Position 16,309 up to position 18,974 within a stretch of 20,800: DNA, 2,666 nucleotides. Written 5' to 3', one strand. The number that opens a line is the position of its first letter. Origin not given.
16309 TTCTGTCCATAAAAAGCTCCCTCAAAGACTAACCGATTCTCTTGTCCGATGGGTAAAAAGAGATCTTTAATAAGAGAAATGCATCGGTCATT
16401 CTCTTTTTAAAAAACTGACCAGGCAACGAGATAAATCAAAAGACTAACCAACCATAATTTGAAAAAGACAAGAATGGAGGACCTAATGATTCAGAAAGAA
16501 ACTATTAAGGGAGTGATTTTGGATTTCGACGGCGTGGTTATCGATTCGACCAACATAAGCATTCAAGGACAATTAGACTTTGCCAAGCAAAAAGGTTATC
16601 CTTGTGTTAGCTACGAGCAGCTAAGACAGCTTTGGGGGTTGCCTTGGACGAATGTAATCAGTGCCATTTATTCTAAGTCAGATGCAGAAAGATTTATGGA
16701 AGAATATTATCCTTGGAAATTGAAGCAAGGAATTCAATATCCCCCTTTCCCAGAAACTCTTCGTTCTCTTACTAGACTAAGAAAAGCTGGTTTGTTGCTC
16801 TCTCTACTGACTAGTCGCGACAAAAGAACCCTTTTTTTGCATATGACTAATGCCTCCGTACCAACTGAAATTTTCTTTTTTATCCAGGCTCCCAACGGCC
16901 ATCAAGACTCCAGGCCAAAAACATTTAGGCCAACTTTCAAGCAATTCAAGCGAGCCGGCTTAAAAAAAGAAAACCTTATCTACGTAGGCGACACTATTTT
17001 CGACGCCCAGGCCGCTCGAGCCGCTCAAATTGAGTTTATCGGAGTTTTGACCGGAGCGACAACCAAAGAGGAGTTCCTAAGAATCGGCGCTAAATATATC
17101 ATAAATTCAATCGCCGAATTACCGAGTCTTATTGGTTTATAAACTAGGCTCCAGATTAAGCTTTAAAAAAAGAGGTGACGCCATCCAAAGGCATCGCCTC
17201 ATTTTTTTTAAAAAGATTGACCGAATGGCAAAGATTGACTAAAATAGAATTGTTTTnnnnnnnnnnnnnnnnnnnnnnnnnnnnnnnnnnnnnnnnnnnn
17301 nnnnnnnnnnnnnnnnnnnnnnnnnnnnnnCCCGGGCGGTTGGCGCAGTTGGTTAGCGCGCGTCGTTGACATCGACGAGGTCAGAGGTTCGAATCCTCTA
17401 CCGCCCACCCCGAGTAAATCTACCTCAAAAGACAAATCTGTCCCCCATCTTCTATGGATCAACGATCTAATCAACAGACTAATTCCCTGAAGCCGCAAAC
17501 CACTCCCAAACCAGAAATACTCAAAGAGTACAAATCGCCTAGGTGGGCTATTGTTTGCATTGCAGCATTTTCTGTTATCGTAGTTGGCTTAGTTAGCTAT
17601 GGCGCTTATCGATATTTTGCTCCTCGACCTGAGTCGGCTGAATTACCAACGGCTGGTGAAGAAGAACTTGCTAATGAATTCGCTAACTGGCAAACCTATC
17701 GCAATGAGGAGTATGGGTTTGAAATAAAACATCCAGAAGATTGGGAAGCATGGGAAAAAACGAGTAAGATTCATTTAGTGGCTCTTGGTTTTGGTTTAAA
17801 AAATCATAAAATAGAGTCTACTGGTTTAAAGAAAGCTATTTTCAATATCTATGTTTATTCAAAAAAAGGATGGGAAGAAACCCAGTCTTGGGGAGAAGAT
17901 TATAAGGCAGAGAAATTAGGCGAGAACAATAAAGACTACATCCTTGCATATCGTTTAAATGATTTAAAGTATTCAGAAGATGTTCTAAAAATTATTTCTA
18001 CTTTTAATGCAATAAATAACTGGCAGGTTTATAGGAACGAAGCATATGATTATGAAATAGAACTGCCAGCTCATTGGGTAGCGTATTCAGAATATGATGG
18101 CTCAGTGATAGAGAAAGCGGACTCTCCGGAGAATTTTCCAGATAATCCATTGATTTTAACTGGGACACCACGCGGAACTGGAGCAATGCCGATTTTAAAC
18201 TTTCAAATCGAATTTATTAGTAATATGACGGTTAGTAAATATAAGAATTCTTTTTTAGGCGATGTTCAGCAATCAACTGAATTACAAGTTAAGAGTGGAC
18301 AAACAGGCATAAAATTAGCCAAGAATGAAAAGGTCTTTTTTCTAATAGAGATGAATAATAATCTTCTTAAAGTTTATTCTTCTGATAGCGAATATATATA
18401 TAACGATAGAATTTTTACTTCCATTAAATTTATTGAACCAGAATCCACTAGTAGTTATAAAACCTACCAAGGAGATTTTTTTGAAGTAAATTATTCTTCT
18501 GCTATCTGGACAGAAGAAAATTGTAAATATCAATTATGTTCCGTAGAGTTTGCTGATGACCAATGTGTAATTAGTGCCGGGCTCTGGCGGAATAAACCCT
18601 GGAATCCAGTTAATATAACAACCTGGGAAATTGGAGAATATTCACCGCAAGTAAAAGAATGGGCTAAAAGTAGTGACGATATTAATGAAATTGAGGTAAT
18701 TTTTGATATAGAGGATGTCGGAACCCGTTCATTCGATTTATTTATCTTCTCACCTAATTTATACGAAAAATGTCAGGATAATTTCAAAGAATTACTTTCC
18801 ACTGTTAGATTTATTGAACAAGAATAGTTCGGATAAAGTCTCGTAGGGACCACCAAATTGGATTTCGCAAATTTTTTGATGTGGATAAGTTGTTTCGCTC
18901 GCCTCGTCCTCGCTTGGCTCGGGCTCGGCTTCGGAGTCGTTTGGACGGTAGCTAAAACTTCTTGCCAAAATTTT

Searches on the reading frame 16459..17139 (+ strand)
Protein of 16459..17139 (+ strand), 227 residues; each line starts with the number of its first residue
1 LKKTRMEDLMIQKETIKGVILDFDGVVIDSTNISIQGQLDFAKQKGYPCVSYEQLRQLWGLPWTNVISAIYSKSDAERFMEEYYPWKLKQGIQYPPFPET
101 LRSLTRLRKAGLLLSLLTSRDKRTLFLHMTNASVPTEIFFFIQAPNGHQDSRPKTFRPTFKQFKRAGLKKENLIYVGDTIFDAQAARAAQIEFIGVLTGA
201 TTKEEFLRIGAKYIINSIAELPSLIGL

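Call 19: search_protein_families(library=pfam, proteins=[window:16459-17139:+], max_evalue=0.01)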
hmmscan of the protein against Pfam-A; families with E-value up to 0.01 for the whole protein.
window:16459-17139:+ (227 aa): 3 families
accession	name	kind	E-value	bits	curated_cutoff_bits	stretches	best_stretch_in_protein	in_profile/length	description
PF13419.12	HAD_2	-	1.4e-21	77.8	23.8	1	19-196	1-178/178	Haloacid dehalogenase-like hydrolase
PF00702.32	Hydrolase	-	2.3e-08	35.1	26.4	1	16-189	1-190/191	haloacid dehalogenase-like hydrolase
PF13242.12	Hydrolase_like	-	1.4e-07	31.8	22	1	164-221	15-75/75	HAD-hyrolase-like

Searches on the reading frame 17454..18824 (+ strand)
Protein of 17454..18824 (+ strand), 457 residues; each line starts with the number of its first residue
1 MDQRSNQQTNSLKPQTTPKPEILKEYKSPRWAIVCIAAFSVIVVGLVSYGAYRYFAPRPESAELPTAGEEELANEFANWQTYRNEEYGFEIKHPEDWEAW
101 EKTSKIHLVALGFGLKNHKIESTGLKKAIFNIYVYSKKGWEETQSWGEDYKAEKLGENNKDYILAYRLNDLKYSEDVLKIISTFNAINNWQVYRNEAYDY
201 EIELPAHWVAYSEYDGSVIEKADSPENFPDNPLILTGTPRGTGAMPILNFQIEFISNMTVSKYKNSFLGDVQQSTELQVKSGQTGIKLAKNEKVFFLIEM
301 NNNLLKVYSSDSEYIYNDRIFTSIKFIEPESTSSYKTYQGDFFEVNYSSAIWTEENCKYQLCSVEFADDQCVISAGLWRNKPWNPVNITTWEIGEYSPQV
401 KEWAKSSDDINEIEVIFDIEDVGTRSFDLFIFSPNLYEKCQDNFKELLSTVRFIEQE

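Call 19: search_protein_families(library=pfam, proteins=[window:17454-18824:+], max_evalue=0.01)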
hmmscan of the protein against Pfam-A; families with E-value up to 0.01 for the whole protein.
window:17454-18824:+ (457 aa): 1 family
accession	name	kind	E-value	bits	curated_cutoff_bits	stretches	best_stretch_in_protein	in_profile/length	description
PF18933.6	PsbP_2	-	1.1e-06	29.2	27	1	38-104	4-69/184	PsbP-like protein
